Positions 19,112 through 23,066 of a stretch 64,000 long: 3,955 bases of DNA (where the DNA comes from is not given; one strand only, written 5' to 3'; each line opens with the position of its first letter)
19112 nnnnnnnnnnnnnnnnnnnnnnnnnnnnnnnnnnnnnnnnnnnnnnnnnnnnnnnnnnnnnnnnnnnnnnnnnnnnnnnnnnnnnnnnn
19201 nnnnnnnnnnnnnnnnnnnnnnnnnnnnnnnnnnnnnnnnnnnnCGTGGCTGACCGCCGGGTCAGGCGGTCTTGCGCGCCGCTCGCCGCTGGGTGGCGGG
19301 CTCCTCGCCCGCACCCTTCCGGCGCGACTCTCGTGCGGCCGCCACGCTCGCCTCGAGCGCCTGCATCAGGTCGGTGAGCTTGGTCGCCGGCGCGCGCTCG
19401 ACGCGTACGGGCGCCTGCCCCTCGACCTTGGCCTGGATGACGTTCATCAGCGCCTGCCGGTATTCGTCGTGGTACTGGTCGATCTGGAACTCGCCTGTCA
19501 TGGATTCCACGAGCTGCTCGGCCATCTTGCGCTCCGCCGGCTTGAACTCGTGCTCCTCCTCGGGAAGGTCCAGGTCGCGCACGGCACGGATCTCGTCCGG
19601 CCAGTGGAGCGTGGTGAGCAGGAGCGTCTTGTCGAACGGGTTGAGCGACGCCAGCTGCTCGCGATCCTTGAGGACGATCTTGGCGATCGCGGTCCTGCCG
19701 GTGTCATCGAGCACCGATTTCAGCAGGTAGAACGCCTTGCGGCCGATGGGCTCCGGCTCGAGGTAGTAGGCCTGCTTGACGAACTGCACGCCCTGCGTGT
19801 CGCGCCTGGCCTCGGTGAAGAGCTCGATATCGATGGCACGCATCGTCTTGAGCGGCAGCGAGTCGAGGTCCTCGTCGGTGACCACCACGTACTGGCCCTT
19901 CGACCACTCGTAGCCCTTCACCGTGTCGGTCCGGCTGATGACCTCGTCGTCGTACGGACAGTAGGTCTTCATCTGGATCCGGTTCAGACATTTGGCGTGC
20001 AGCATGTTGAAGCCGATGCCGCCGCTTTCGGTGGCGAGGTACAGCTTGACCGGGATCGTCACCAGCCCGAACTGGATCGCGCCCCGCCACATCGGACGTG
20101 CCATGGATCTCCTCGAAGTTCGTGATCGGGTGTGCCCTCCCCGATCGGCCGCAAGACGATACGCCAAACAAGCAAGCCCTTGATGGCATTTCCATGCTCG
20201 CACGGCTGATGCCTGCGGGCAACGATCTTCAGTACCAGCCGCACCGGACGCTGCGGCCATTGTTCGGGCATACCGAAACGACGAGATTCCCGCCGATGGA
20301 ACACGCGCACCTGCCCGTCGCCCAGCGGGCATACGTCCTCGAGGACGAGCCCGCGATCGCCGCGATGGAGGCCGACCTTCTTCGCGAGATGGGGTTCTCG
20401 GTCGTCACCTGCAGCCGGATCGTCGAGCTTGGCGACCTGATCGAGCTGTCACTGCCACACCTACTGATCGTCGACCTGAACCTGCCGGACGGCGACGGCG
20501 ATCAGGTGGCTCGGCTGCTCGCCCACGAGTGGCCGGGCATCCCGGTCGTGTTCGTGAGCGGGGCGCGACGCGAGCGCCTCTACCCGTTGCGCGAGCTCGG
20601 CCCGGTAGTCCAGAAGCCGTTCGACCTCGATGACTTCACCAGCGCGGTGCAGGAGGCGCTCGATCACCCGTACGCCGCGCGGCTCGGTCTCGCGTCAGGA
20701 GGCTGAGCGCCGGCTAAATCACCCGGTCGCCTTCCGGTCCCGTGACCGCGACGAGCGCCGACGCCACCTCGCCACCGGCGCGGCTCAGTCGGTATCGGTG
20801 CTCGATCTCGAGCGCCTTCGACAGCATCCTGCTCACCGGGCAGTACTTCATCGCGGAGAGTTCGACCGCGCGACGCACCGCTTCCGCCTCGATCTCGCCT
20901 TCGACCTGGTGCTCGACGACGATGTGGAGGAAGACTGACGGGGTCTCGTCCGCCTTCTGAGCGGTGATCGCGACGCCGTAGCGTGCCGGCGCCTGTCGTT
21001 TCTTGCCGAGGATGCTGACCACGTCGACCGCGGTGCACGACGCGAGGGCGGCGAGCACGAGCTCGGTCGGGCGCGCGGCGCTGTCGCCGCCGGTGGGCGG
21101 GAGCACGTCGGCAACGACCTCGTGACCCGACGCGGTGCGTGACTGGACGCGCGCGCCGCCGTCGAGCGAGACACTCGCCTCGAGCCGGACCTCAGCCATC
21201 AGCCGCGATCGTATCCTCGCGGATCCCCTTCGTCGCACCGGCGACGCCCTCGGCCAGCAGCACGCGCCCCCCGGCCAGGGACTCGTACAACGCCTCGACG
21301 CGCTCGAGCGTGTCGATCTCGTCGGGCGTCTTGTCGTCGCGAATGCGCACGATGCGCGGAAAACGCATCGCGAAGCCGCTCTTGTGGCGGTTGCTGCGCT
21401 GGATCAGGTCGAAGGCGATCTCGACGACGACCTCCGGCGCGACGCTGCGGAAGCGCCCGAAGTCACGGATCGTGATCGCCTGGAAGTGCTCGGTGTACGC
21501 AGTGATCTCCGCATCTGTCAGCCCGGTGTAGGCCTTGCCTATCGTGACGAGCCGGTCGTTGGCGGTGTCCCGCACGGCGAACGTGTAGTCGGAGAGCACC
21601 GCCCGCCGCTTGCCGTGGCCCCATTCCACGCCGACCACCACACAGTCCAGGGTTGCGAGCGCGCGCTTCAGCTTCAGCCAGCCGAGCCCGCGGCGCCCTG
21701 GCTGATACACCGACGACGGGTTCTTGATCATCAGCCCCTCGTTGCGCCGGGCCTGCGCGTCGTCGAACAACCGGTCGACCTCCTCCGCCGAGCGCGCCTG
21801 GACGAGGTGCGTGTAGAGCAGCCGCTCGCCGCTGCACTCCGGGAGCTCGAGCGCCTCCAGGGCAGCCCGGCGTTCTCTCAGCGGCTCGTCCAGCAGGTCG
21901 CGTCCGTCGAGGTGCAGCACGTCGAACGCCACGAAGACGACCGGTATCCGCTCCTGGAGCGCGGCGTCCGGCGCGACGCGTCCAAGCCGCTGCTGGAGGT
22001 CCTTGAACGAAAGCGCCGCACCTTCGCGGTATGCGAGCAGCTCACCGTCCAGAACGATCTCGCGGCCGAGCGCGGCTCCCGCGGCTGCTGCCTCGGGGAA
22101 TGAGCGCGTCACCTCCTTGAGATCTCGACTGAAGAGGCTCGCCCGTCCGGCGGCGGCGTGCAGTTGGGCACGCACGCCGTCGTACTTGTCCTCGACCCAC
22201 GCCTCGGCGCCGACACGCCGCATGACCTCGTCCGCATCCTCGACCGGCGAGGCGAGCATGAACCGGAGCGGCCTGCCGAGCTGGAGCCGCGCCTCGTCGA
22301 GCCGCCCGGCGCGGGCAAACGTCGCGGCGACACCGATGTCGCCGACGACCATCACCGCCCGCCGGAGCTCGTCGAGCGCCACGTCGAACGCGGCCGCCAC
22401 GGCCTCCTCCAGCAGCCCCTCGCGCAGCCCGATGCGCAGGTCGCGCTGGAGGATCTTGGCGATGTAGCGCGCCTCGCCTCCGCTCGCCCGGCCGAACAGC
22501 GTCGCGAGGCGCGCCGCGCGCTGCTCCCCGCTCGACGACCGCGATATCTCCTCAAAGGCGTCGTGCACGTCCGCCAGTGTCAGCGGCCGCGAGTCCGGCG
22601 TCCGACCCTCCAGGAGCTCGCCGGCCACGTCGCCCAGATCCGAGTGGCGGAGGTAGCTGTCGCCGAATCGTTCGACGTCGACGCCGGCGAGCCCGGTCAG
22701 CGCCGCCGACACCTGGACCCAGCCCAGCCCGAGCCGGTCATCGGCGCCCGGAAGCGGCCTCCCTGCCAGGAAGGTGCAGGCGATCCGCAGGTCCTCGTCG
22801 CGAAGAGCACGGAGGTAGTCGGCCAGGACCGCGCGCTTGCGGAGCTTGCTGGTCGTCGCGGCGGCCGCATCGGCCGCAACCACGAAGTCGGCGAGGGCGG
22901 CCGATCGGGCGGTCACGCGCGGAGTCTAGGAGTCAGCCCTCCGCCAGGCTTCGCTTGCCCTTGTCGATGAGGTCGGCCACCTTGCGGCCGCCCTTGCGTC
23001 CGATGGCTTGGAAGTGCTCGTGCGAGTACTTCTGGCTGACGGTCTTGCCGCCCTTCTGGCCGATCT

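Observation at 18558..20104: A Ku gene is followed by an ATP-dependent-ligase-fold gene lacking the catalytic lysine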

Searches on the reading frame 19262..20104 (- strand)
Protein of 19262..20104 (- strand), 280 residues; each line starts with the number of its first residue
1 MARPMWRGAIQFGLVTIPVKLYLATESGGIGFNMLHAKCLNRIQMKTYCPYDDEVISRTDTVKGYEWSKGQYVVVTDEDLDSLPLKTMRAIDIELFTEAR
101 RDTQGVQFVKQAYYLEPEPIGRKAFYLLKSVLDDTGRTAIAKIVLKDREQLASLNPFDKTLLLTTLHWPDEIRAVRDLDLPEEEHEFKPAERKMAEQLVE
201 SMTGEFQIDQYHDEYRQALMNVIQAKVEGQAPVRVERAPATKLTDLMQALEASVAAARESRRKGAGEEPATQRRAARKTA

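Call 3: search_protein_families(library=pfam, proteins=[window:19262-20104:-], max_evalue=0.01)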
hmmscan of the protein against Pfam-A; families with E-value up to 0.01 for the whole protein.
window:19262-20104:- (280 aa): 1 family
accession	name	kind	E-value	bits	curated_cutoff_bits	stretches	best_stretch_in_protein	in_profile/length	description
PF02735.22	Ku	-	1.7e-38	132.9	25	1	12-191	2-187/190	Ku70/Ku80 beta-barrel domain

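Call 4: search_protein_families(library=ncbifam, proteins=[window:19262-20104:-], max_evalue=0.01)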
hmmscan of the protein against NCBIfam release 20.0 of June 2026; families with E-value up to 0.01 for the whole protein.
window:19262-20104:- (280 aa): 1 family
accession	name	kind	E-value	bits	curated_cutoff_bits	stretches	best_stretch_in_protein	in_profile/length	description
TIGR02772.2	Ku_bact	equivalog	2.1e-80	269.9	150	1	3-254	1-259/259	non-homologous end joining protein Ku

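Call 37: search_protein_families(library=padloc, proteins=[window:19262-20104:-], max_evalue=0.01)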
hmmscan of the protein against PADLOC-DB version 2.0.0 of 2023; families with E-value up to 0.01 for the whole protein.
window:19262-20104:- (280 aa): 0 families

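Call 51: find_related_loci(query=window:19262-20104:-, collection=metagenome_contigs, flank=3000)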
Query window:19262-20104:- (280 aa) in metagenome_contigs; peptide patterns used: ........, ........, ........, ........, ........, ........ (x = any residue, [..] = any of these).
600 stretches matched a pattern (row limit reached: there are more); 579 encode a relative of the query (tblastn E <= 1e-3); the best 80 are kept; 80 distinct loci.
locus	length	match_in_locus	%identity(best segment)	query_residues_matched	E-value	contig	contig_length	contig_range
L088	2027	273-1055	73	1-261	7e-142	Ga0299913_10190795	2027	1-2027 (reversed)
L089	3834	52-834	73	1-261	2e-134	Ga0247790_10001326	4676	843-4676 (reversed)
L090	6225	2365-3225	69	1-280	2e-132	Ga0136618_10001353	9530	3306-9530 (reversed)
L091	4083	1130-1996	70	1-280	1e-134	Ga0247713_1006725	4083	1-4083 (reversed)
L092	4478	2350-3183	73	1-280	2e-131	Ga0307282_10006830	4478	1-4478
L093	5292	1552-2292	75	1-247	4e-129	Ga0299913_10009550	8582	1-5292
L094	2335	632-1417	74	1-262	1e-136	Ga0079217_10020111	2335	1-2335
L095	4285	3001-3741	75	1-247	2e-129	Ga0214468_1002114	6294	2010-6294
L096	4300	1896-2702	72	1-268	1e-130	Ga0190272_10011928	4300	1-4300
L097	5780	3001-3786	75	1-262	2e-128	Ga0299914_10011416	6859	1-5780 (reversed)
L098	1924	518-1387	66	1-277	6e-137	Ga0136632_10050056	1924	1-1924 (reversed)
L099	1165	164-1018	70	1-280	6e-140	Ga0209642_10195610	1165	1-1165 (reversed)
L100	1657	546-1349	72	1-269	8e-138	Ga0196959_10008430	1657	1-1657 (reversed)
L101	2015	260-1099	68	1-279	3e-136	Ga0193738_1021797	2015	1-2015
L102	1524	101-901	70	1-268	2e-138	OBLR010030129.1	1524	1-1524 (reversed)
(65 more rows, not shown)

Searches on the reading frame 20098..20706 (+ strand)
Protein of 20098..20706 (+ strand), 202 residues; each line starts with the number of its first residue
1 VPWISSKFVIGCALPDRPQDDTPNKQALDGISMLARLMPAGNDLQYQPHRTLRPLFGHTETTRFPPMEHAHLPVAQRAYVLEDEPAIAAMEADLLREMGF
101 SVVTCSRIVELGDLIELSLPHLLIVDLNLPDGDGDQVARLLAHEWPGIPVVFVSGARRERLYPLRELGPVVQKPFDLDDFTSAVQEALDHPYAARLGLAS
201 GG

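Call 3: search_protein_families(library=pfam, proteins=[window:20098-20706:+], max_evalue=0.01)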
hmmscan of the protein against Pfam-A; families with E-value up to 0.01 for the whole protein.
window:20098-20706:+ (202 aa): 1 family
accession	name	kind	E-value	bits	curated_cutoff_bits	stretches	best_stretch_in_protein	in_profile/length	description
PF00072.30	Response_reg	-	6.1e-12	46.1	30.2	1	80-184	3-110/111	Response regulator receiver domain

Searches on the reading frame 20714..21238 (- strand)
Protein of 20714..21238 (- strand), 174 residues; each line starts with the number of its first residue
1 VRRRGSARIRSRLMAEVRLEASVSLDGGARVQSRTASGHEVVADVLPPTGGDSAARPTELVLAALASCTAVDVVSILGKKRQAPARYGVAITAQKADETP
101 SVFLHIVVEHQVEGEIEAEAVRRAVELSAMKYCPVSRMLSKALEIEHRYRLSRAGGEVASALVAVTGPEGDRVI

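Call 3: search_protein_families(library=pfam, proteins=[window:20714-21238:-], max_evalue=0.01)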
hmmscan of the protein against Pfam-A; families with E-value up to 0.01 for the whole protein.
window:20714-21238:- (174 aa): 2 families
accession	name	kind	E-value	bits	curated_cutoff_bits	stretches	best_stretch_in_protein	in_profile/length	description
PF02566.24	OsmC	-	1.3e-16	61.2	27.5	1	50-147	1-99/100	OsmC-like protein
PF01747.23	ATP-sulfurylase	-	0.0089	15.9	24.3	0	92-149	42-96/212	ATP-sulfurylase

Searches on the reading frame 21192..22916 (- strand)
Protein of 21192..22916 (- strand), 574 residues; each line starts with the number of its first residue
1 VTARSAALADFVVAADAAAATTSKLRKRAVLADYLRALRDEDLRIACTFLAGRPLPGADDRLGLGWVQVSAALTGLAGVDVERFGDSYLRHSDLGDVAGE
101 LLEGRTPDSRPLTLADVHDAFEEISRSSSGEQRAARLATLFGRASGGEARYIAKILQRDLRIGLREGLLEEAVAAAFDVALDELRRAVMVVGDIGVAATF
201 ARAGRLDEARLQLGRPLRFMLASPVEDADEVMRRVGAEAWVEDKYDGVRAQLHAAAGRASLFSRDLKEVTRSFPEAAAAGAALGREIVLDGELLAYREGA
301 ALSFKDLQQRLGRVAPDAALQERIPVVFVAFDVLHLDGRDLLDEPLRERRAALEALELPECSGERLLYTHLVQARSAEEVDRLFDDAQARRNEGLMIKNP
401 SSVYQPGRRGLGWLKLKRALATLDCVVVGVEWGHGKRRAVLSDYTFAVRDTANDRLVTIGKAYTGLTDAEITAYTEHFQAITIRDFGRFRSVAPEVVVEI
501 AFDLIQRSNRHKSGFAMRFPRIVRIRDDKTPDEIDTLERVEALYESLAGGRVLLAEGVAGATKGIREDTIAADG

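Call 3: search_protein_families(library=pfam, proteins=[window:21192-22916:-], max_evalue=0.01)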
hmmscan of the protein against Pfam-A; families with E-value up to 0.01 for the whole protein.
window:21192-22916:- (574 aa): 4 families
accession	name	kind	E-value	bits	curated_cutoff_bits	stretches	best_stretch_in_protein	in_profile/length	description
PF01068.26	DNA_ligase_A_M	-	2.3e-45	155.2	26.2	1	220-417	2-204/204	ATP dependent DNA ligase domain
PF04675.19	DNA_ligase_A_N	-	1.9e-25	90.5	24.6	1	13-174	7-174/174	DNA ligase N terminus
PF04679.21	DNA_ligase_A_C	-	5.6e-13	49.5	27.5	1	438-529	2-94/94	ATP dependent DNA ligase C terminal region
PF09414.15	RNA_ligase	-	7.6e-05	23.4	27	1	238-416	2-170/171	RNA ligase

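Call 4: search_protein_families(library=ncbifam, proteins=[window:21192-22916:-], max_evalue=0.01)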
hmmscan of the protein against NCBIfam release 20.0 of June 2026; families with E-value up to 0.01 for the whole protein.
window:21192-22916:- (574 aa): 13 families
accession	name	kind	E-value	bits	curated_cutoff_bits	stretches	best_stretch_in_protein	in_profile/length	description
NF002868.0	PRK03180.1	equivalog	8.4e-116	387.6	641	1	8-545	3-507/509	ATP-dependent DNA ligase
NF006701.0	PRK09247.1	equivalog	2.4e-110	370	543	1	16-545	9-536/540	ATP-dependent DNA ligase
NF041331.1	LigA_Halo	equivalog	2.8e-104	349.6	830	1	8-544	3-551/552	ATP-dependent DNA ligase LigA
TIGR04120.1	DNA_lig_bact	equivalog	1.2e-102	344.6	400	1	15-543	7-525/526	cisplatin damage response ATP-dependent DNA ligase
TIGR00574.1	dnl1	superfamily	1.2e-83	281.6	217.8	1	70-545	10-527/527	ATP-dependent DNA ligase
TIGR02779.1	NHEJ_ligase_lig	equivalog_domain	4.1e-44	151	227.75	1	238-534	15-300/302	non-homologous end-joining DNA ligase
NF007210.0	PRK09632.1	equivalog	7.6e-41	140.2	989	1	214-503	475-752/781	ATP-dependent DNA ligase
TIGR02776.1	NHEJ_ligase_prk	equivalog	2.3e-36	125.8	373.2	1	240-536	7-294/587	DNA ligase D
NF006078.0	PRK08224.1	equivalog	5.5e-34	117.6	296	1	214-436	6-216/350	ATP-dependent DNA ligase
NF004628.0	PRK05972.1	subfamily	4.9e-26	91.1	895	1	234-485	255-491/870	ATP-dependent DNA ligase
NF007211.0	PRK09633.1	equivalog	4.2e-22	78.3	774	1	236-506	15-286/610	DNA ligase D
NF005796.0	PRK07636.1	subfamily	1.4e-21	76.8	337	1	241-416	22-184/275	ATP-dependent DNA ligase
NF006592.0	PRK09125.1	equivalog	2e-11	43.5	200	1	238-460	45-240/283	DNA ligase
